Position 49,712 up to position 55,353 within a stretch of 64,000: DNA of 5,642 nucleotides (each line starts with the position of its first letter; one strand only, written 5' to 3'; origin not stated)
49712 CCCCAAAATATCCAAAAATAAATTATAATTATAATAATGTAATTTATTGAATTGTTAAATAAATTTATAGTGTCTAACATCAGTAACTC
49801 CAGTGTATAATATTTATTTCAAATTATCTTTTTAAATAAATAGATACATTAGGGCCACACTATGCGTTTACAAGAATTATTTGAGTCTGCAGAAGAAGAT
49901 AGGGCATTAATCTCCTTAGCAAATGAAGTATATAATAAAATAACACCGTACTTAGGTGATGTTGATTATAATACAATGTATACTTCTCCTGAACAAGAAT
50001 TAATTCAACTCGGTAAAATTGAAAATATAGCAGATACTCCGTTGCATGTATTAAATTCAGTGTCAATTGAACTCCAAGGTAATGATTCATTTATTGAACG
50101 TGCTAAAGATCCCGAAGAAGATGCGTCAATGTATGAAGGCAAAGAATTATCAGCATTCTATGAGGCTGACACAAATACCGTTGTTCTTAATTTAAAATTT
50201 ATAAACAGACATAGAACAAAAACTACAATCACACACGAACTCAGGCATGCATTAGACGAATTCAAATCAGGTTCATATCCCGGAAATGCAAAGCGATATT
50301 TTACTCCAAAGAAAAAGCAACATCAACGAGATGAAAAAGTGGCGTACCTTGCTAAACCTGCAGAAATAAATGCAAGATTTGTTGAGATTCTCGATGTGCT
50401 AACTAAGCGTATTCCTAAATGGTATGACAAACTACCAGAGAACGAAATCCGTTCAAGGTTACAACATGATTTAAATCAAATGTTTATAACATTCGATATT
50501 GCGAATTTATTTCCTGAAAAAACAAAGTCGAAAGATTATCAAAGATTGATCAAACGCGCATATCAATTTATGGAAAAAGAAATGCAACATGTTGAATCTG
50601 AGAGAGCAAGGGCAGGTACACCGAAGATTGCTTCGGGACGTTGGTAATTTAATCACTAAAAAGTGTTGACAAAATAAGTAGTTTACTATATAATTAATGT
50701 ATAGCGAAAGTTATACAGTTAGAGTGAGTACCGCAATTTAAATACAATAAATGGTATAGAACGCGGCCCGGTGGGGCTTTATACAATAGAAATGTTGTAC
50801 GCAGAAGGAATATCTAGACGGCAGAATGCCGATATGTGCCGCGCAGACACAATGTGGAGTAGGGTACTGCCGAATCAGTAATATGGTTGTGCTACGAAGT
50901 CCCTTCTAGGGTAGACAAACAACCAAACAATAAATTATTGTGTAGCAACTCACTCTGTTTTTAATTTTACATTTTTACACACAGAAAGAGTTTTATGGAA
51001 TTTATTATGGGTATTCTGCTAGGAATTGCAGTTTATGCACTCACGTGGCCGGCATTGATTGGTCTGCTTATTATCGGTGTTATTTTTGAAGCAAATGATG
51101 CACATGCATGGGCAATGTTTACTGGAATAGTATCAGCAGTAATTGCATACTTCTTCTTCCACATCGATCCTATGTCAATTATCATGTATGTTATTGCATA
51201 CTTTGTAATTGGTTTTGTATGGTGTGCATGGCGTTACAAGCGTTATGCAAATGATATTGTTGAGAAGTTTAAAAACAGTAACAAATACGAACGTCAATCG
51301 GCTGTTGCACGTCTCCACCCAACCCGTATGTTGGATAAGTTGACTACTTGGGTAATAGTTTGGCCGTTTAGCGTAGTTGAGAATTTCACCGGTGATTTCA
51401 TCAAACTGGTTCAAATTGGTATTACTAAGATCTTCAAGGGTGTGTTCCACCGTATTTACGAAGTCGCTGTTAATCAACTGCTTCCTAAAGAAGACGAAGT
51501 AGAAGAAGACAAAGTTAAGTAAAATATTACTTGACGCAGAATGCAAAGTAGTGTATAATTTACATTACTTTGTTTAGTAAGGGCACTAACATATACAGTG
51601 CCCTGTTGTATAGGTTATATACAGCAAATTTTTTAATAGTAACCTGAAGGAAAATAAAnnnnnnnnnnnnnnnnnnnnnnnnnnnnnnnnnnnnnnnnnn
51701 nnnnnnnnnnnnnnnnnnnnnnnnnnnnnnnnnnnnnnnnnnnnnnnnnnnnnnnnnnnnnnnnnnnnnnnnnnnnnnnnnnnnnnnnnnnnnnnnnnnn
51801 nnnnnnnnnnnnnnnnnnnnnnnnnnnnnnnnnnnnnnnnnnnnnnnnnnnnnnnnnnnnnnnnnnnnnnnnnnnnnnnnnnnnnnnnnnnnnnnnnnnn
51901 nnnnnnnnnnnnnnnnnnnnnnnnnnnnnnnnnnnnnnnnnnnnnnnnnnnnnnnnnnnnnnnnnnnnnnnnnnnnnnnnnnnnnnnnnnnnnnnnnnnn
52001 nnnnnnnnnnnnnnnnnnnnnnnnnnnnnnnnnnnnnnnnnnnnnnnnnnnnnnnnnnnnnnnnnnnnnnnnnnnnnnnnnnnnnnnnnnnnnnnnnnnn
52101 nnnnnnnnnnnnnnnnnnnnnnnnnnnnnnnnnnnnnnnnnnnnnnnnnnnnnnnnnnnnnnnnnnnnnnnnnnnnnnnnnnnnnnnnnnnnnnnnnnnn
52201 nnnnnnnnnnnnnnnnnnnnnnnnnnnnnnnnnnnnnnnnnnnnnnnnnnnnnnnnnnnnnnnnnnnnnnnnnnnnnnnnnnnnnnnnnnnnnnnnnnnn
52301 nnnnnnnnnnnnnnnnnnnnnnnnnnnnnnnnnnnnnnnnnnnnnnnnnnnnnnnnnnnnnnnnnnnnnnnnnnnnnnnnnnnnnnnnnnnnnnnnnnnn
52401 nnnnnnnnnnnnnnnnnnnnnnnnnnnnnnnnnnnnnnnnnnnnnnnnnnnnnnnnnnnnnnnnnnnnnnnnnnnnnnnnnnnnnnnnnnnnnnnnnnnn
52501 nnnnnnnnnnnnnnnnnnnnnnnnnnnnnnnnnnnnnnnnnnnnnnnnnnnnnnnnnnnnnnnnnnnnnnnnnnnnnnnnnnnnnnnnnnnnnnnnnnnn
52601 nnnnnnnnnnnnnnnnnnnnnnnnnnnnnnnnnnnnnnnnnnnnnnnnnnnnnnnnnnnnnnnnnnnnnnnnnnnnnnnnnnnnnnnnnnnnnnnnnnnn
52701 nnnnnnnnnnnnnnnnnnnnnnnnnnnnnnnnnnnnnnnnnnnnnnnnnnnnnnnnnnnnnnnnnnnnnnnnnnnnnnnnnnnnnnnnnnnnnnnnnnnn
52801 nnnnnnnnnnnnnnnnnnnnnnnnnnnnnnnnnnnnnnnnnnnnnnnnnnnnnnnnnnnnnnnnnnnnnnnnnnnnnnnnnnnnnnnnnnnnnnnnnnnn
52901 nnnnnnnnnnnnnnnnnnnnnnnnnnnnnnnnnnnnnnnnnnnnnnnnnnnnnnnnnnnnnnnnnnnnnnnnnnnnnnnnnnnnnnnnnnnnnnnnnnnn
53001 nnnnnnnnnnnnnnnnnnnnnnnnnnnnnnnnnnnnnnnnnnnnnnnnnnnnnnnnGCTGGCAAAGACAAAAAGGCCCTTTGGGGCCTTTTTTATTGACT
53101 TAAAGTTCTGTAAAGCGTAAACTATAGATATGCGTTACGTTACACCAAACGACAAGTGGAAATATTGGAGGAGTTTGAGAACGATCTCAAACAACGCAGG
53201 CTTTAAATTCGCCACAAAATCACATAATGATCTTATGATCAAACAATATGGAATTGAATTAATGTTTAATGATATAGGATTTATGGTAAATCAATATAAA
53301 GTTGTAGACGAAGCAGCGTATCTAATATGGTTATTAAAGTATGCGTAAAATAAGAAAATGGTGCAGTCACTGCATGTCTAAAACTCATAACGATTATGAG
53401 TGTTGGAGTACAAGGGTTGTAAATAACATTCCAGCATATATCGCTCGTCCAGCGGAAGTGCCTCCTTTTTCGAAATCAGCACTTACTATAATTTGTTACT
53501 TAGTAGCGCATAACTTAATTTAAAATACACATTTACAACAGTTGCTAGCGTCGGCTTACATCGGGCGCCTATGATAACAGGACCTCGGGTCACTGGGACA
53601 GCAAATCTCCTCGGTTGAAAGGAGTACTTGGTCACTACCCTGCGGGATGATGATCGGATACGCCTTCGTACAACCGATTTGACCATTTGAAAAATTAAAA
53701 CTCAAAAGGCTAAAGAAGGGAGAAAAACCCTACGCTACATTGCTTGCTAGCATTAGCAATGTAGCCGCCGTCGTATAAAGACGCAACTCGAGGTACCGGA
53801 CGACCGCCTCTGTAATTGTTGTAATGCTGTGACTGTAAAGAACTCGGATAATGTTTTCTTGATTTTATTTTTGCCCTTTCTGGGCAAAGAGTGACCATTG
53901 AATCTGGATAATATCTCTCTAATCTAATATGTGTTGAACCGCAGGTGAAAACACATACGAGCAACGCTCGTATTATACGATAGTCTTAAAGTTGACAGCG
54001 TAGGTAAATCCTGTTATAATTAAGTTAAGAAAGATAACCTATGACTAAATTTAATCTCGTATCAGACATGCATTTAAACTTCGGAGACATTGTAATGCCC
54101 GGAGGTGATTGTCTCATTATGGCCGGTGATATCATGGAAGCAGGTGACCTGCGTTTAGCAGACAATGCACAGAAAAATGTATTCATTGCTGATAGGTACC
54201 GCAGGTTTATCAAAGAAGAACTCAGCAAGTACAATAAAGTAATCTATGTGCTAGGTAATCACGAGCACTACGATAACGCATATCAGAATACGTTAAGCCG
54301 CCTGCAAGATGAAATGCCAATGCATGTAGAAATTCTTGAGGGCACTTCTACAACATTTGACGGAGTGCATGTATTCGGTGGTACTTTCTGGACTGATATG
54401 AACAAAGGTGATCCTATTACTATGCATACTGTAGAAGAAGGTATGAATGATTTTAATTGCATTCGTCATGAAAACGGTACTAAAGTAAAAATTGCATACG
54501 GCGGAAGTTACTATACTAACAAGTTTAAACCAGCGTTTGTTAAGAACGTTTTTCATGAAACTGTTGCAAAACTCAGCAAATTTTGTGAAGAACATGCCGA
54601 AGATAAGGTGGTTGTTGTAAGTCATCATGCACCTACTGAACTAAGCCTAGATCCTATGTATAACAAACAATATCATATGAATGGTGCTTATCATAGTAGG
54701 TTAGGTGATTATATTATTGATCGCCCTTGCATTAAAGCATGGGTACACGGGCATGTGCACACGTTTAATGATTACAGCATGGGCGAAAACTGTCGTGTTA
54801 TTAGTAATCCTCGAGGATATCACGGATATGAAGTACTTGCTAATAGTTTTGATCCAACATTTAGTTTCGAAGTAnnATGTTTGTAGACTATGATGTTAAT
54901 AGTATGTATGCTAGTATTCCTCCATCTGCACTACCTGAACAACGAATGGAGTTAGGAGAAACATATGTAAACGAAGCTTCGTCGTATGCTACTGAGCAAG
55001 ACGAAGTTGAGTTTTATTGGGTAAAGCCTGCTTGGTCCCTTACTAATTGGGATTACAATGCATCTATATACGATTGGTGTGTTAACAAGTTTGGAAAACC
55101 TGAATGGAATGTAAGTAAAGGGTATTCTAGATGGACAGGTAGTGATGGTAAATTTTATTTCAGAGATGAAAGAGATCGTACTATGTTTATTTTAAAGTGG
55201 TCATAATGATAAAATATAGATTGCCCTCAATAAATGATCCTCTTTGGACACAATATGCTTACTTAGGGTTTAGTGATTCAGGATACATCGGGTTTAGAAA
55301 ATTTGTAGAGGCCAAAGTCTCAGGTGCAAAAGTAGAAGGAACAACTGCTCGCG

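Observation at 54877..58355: Tandem array of about 12 small paralogous proteins with a conserved C-terminal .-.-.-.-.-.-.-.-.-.-(M/L)-F-x-L-K-W motif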

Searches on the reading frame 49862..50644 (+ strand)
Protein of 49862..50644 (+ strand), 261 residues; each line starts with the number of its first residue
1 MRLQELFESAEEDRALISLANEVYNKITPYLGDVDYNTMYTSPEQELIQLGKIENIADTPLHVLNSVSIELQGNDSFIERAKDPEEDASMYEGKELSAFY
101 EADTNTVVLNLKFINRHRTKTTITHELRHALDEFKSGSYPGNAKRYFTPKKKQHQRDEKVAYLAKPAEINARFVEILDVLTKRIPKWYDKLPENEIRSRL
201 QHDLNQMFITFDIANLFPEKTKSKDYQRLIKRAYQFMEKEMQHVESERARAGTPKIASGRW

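Call 83: search_protein_families(library=pfam, max_evalue=0.01, proteins=[window:49862-50644:+])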
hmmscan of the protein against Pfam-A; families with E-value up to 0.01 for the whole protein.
window:49862-50644:+ (261 aa): 1 family
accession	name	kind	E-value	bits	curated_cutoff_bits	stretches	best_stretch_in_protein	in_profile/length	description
PF20573.4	DUF6782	-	0.0023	17.7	27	1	79-130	49-101/241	Putative metallopeptidase family (DUF6782)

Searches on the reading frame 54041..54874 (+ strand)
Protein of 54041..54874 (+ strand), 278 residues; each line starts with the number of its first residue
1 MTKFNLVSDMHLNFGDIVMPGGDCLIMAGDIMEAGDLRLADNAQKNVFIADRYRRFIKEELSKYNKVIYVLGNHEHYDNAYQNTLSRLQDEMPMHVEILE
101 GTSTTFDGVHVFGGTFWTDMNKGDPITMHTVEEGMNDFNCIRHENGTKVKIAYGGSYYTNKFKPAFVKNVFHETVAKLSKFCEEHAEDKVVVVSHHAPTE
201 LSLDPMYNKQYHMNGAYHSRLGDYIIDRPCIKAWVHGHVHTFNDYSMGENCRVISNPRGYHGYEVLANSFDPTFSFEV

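Call 29: search_protein_families(library=pfam, max_evalue=0.001, proteins=[window:54041-54874:+])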
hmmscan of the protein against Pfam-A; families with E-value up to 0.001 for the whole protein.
window:54041-54874:+ (278 aa): 1 family
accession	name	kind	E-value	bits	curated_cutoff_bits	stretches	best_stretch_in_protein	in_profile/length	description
PF00149.33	Metallophos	-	6e-08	33.8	21.5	1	20-241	28-190/191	Calcineurin-like phosphoesterase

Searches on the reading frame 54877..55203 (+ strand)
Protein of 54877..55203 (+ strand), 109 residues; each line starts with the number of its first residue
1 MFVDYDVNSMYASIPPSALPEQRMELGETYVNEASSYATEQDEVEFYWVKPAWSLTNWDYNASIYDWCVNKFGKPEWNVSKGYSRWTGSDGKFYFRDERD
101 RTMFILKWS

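Call 4: search_protein_families(library=pfam, max_evalue=1, proteins=[window:54877-55203:+])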
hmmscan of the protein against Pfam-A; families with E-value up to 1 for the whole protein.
window:54877-55203:+ (109 aa): 0 families

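Call 5: search_protein_families(library=phrogs, max_evalue=0.1, proteins=[window:54877-55203:+])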
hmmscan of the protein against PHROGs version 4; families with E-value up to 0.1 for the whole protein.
window:54877-55203:+ (109 aa): 0 families
